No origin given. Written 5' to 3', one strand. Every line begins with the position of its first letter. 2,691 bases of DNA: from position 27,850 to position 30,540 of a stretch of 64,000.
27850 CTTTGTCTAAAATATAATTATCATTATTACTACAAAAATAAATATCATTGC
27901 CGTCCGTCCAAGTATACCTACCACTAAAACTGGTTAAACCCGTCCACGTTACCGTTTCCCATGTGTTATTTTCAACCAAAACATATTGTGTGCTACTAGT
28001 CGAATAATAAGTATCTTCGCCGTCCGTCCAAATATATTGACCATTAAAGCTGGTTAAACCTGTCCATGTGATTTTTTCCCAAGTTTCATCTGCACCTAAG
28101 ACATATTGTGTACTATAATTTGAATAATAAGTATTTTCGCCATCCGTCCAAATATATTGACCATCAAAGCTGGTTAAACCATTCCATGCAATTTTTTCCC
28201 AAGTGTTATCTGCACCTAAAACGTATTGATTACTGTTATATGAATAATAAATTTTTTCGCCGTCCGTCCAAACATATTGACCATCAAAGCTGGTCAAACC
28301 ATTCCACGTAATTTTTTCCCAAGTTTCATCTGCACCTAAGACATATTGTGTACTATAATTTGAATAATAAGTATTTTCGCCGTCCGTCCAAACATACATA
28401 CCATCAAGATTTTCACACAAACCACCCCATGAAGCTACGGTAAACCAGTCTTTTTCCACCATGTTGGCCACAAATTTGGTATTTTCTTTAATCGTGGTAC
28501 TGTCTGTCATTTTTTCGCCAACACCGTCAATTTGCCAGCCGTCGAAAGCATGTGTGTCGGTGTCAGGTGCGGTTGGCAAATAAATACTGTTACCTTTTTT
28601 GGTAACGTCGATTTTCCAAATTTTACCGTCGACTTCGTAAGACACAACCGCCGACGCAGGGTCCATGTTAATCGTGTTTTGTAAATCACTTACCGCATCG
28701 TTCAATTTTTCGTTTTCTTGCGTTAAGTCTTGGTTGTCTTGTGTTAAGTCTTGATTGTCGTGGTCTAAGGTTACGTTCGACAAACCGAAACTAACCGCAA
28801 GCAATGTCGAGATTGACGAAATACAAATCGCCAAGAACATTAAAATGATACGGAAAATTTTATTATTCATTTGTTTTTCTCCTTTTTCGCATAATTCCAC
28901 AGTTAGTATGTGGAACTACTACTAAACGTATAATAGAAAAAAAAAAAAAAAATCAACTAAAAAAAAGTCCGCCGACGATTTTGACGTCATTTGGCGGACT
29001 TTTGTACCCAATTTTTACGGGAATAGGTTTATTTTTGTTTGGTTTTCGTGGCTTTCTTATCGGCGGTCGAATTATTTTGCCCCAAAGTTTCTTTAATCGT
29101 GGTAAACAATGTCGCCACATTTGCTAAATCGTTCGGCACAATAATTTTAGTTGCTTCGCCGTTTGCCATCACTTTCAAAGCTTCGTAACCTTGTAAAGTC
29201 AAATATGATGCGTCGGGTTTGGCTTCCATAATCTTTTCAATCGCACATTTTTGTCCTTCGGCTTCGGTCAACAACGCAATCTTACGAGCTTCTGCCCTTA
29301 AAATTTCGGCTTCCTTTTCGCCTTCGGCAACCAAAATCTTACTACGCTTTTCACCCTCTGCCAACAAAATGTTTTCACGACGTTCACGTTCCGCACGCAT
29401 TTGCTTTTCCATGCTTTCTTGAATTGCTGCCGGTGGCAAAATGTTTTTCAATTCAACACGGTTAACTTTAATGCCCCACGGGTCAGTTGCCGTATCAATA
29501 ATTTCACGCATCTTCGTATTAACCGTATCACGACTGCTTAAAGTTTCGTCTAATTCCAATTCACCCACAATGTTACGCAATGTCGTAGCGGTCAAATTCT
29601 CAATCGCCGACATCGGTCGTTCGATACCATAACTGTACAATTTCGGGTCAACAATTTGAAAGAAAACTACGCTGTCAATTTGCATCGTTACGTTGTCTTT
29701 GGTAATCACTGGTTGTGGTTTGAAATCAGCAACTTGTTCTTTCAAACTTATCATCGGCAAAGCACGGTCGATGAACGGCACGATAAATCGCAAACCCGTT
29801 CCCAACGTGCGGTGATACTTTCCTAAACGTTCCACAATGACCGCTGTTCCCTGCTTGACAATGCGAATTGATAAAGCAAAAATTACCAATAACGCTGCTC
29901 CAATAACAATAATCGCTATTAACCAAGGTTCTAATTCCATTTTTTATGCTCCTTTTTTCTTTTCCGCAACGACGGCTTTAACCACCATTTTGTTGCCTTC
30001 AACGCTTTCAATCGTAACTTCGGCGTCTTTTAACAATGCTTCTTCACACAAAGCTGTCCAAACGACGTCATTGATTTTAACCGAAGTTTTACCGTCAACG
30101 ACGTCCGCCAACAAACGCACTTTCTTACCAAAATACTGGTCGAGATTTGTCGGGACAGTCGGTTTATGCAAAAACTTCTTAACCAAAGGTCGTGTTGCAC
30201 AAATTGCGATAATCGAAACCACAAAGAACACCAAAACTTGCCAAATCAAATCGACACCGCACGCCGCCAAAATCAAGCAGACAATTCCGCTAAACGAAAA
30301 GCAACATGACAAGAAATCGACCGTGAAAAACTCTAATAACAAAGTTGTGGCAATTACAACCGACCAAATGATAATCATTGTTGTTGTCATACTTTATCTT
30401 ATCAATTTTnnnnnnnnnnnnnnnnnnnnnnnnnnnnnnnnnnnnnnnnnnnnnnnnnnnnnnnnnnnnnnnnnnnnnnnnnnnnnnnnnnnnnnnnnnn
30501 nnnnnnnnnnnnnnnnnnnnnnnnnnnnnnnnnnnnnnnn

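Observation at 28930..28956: A 16-nt homopolymeric tract forms the -35/-10 spacer of the surface-protein promoter: candidate phase-variation switch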

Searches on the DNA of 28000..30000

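Call 72: search_rna_families(source=window, start=28000, end=30000, threshold=evalue, max_evalue=1)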
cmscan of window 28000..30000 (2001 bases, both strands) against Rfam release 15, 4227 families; matches with E-value up to 1: 2.
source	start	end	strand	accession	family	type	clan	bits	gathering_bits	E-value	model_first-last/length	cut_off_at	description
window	28844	29007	+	RF01859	Phe_leader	Cis-reg; leader;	-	26.8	55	0.095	1-125/125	no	Phenylalanine leader peptide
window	28883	29123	-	RF01477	rli43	Gene; sRNA;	-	16.5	100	0.44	1-255/255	no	Listeria sRNA rli43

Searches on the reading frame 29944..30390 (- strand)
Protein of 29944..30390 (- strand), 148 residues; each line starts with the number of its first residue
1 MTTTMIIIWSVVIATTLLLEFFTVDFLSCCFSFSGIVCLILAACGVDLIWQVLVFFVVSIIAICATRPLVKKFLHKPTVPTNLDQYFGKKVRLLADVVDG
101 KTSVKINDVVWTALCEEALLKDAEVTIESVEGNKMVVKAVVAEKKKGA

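Call 9: search_protein_families(library=pfam, proteins=[window:29944-30390:-], max_evalue=0.01)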
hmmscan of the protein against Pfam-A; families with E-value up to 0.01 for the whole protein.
window:29944-30390:- (148 aa): 1 family
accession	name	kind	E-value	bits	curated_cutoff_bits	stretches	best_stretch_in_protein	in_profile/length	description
PF01957.25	NfeD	-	4e-10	40.2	29.1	1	84-138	2-56/57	NfeD-like C-terminal, partner-binding domain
